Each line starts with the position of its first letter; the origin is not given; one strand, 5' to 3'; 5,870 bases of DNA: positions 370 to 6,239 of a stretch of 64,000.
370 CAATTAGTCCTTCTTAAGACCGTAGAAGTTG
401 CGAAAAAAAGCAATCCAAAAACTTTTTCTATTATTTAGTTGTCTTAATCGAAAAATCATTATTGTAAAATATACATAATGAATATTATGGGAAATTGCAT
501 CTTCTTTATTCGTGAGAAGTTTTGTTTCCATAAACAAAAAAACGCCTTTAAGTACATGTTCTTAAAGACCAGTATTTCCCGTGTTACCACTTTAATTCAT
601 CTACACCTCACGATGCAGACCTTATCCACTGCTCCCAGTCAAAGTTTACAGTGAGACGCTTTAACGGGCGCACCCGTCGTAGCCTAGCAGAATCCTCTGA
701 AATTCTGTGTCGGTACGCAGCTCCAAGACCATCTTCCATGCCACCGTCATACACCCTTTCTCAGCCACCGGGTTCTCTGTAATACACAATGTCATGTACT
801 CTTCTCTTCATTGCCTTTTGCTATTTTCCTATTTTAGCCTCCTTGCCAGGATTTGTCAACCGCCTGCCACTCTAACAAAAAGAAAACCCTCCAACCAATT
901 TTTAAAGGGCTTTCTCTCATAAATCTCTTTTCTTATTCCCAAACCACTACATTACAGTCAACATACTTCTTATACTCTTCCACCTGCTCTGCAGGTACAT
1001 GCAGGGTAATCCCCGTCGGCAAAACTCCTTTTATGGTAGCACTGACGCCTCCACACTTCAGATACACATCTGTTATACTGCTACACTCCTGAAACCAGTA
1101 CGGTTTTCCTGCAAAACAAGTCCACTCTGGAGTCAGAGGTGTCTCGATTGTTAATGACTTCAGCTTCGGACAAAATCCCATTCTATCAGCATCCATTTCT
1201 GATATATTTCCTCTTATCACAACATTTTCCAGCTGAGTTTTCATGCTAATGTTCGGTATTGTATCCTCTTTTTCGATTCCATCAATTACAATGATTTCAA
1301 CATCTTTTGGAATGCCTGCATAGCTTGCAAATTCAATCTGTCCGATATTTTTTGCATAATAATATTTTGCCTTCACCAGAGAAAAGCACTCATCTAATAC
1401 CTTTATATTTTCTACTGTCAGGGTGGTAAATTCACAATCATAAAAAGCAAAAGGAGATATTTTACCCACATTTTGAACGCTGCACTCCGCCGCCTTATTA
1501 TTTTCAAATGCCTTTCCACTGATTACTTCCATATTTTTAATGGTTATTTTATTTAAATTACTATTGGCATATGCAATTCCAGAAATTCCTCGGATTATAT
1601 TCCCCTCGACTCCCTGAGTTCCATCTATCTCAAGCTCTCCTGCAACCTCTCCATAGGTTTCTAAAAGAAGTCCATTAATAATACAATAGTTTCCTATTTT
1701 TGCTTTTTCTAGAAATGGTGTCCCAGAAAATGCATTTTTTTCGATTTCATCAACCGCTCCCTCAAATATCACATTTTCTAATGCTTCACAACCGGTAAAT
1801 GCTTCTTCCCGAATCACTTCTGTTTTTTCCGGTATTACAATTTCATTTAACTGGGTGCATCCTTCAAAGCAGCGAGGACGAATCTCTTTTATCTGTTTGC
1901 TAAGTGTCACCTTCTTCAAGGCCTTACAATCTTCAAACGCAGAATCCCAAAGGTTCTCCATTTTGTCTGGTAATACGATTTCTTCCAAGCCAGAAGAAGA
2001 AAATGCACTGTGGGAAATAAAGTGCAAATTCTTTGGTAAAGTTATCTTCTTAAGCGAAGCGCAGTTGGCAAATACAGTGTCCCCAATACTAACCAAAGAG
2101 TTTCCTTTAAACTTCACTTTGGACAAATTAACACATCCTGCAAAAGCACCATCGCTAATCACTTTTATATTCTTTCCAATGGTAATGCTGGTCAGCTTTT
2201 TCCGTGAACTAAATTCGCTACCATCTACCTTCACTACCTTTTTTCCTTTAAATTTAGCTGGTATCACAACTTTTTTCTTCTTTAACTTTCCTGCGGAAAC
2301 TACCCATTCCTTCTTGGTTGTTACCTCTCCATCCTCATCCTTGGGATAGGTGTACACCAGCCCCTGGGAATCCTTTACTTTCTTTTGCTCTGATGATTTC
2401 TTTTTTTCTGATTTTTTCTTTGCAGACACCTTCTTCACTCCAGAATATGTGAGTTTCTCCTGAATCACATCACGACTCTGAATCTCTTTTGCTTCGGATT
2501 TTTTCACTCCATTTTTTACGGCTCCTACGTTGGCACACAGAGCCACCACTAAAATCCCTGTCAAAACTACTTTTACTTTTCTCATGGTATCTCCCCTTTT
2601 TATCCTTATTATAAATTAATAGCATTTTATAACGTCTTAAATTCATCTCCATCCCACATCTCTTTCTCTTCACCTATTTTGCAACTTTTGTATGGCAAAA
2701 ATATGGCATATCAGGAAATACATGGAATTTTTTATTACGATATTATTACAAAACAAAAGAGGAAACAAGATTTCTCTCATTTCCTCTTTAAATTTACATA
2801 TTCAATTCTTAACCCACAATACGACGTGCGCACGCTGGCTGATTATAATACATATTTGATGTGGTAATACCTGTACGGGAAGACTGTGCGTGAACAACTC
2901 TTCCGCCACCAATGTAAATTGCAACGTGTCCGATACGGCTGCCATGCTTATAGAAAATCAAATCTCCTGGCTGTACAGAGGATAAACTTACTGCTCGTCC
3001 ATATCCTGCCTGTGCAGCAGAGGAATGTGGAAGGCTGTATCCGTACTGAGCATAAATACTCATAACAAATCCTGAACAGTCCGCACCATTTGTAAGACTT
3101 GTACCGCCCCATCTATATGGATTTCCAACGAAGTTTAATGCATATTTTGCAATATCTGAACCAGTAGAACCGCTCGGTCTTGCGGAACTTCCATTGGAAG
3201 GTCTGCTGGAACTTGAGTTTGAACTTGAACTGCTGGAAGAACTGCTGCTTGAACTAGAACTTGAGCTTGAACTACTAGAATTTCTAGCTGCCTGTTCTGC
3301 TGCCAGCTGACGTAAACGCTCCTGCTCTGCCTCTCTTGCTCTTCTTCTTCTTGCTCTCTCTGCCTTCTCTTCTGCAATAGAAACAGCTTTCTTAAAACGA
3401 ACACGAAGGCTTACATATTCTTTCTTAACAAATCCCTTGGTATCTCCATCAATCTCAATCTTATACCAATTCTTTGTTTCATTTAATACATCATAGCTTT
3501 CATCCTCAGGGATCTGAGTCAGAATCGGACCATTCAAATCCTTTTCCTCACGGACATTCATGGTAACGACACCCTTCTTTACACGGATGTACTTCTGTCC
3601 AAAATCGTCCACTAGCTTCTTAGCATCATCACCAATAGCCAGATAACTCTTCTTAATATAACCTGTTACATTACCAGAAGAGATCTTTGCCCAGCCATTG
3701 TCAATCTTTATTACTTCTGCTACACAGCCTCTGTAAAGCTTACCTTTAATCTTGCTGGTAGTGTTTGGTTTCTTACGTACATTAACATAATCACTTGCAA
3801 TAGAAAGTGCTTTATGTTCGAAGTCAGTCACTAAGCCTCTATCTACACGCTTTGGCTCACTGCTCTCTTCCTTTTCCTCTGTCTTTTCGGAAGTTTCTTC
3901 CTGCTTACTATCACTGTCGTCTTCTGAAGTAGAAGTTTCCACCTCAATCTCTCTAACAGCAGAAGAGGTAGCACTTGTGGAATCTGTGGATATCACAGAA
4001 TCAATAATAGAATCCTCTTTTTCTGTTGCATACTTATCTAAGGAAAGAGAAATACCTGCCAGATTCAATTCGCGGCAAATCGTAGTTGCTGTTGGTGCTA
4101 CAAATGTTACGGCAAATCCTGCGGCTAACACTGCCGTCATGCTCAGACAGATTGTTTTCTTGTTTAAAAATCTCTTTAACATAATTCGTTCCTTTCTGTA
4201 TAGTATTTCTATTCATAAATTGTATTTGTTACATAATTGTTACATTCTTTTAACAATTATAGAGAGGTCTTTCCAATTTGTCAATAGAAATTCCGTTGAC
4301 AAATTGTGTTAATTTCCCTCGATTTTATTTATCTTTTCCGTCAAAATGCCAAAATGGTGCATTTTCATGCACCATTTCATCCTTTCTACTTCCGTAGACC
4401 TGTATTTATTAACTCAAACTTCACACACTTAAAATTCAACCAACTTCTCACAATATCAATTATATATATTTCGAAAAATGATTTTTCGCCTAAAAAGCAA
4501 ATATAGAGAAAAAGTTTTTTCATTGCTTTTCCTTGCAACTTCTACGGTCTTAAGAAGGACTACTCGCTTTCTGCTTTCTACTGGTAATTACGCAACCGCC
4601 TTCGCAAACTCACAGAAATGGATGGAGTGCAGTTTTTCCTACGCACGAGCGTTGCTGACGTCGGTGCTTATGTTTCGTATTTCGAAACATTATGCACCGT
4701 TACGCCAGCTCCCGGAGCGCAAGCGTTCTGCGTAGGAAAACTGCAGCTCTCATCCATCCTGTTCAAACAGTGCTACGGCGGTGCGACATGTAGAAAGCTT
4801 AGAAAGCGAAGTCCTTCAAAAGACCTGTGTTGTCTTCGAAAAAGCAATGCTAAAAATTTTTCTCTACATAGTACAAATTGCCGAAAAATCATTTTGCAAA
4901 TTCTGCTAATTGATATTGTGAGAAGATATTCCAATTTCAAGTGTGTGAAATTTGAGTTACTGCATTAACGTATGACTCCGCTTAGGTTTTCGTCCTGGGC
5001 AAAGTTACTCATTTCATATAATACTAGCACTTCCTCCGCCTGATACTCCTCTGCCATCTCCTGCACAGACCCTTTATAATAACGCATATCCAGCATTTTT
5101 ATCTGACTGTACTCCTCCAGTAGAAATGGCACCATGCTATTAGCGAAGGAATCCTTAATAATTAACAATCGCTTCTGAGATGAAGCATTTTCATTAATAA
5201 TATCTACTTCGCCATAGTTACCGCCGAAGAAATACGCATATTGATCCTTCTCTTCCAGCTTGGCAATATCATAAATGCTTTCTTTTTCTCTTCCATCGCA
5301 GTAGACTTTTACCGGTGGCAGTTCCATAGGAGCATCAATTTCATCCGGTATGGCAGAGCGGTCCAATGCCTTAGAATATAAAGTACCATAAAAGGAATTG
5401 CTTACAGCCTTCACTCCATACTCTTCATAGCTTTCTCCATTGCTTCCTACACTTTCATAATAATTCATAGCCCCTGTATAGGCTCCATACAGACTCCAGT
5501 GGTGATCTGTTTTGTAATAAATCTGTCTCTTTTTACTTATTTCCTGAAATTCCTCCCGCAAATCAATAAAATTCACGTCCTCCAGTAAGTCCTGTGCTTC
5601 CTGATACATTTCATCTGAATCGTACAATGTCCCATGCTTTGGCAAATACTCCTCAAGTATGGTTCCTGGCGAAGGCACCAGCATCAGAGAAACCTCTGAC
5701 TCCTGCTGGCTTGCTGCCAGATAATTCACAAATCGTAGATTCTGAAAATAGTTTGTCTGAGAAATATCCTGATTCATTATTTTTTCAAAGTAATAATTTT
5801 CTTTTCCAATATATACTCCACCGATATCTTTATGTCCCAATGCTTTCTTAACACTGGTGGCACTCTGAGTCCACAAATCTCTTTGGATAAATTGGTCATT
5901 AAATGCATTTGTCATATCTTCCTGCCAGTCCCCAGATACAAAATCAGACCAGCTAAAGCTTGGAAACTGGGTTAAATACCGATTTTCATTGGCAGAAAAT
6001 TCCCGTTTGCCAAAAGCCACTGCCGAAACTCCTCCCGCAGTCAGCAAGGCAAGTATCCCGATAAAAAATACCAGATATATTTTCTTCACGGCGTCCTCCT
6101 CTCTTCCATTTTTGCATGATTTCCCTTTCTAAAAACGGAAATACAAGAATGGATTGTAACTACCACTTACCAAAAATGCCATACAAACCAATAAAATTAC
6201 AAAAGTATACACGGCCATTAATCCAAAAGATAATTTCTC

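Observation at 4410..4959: Family of 490-550-bp nested imperfect palindromes whose arms extend into locus-specific sequence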

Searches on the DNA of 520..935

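Call 101: search_rna_families(source=window, start=520, end=935, threshold=evalue, max_evalue=1)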
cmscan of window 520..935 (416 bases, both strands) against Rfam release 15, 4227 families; matches with E-value up to 1: 1.
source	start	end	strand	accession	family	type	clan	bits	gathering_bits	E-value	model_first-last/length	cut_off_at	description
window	561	820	-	RF00230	T-box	Cis-reg; leader;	-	87.6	93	7.7e-20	1-219/219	no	T-box leader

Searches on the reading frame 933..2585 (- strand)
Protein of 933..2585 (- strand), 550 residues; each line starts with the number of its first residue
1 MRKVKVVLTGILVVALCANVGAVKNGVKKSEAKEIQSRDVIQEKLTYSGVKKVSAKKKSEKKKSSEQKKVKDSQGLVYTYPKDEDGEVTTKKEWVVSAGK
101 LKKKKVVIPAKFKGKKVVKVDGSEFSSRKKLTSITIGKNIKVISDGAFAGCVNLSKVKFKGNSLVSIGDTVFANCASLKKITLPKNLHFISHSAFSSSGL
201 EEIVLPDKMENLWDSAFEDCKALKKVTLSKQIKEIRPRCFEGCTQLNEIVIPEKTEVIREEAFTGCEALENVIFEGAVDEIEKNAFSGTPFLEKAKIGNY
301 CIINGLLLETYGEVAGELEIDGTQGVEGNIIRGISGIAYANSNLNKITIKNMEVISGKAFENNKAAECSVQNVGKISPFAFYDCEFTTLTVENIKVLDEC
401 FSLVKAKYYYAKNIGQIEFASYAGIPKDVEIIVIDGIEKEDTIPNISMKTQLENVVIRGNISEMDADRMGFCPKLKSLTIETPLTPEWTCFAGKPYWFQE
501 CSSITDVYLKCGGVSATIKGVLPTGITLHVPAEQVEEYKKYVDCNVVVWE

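Call 10: search_protein_families(library=pfam, proteins=[window:933-2585:-])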
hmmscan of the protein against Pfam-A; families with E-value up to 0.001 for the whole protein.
window:933-2585:- (550 aa): 2 families
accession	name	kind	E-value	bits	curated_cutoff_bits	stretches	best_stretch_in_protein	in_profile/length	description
PF13306.12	LRR_5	-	1e-50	171.3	27.7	3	190-299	3-110/127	BspA type Leucine rich repeat region (6 copies)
PF13855.12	LRR_8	-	6.3e-14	51.9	27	0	153-203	2-54/61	Leucine rich repeat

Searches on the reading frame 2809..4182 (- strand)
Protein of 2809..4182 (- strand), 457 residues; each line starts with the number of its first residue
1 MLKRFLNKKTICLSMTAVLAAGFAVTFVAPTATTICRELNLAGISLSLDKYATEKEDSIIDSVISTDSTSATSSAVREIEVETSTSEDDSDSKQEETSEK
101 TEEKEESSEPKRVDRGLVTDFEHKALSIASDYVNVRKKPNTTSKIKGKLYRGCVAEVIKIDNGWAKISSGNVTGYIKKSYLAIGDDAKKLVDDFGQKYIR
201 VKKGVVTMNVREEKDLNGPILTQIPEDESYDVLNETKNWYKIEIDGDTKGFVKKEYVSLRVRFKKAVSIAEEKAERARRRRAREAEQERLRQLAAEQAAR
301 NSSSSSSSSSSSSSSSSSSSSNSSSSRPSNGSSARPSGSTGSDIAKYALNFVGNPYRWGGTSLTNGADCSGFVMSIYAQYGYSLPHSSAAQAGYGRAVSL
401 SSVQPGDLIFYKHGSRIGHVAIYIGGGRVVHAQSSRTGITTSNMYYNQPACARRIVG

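Call 10: search_protein_families(library=pfam, proteins=[window:2809-4182:-])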
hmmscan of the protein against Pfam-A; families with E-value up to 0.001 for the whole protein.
window:2809-4182:- (457 aa): 4 families
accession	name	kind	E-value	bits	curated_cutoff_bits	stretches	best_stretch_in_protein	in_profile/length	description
PF00877.26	NLPC_P60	-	2.2e-27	95.5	23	1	353-446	1-93/105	NlpC/P60 family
PF08239.17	SH3_3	-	7.1e-24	84.2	27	2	208-258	3-54/54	Bacterial SH3 domain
PF06347.19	SH3_4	-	4.9e-13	49.1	24.1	1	130-181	2-54/56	Bacterial SH3 domain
PF05257.22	CHAP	-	0.00033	21.5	26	1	364-423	7-66/81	CHAP domain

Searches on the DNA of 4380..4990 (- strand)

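Call 17: search_dna_similar(query=window:4400-4970:-, collection=plasmids, mode=distant)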
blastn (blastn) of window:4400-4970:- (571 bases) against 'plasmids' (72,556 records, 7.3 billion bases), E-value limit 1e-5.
No match.

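Call 18: search_dna_similar(query=window:4400-4970:-, collection=phages, mode=distant)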
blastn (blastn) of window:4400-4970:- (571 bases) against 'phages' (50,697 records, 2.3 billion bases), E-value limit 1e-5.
No match.

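Call 38: search_rna_families(source=window, start=4380, end=4990, threshold=evalue, max_evalue=10)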
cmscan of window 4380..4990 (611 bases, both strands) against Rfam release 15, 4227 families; matches with E-value up to 10: 4.
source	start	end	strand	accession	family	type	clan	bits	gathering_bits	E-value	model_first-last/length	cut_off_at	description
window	4838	4933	+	RF02406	snoR120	Gene; snRNA; snoRNA; CD-box;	-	19.7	55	2.7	1-74/74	no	Small nucleolar RNA snoR120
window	4804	4930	+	RF01264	snR83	Gene; snRNA; snoRNA; HACA-box;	CL00023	15.9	75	0.32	1-308/308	no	Small nucleolar RNA snR83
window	4802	4863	+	RF01726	SAM-II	Cis-reg; riboswitch;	-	14.7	44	6.4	1-60/60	no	SAM-II riboswitch aptamer (SAM-II long loop)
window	4832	4928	+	RF02792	sRNA162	Gene; antisense;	-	14.6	78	5.9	1-190/190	no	Archaeal Small RNA 162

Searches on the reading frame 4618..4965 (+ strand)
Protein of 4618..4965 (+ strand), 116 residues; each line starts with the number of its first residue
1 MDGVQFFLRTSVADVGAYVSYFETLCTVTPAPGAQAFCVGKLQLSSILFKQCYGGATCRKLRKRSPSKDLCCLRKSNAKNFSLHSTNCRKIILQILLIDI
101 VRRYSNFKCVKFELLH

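Call 33: find_homologous_proteins(query=window:4618-4965:+, max_evalue=0.01)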
Query seq(116 aa): 2 candidates shared short words with the query, none scored E <= 0.01.
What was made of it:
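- Tried and rejected: A protein search with a spurious ORF from the element, meant to fish out other copies, found nothing (call 33).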

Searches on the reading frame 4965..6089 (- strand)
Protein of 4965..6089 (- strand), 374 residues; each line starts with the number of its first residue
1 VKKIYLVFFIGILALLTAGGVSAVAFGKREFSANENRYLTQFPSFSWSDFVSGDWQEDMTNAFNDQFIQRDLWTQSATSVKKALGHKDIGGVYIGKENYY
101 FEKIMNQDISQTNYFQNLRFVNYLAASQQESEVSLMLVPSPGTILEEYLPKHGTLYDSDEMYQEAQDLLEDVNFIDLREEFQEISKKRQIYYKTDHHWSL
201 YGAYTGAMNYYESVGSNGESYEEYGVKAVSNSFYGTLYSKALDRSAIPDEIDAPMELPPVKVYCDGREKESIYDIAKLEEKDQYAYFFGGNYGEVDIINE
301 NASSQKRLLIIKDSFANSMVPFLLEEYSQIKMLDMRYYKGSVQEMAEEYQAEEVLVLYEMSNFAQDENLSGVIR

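Call 10: search_protein_families(library=pfam, proteins=[window:4965-6089:-])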
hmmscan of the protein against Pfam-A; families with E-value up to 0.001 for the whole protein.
window:4965-6089:- (374 aa): 2 families
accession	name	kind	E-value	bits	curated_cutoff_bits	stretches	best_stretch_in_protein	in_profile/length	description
PF14286.12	DHHW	-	2.5e-20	73.5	25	1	160-330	209-382/385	DHHW protein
PF16822.11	ALGX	-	1.2e-10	42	26.5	1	127-214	38-130/268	SGNH hydrolase-like domain, acetyltransferase AlgX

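Call 14: find_encoding_contigs(protein=window:4965-6089:-, flank=6000, max_places=10)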
Protein window:4965-6089:- (374 aa): no gene with exactly this product is on record in the collection.
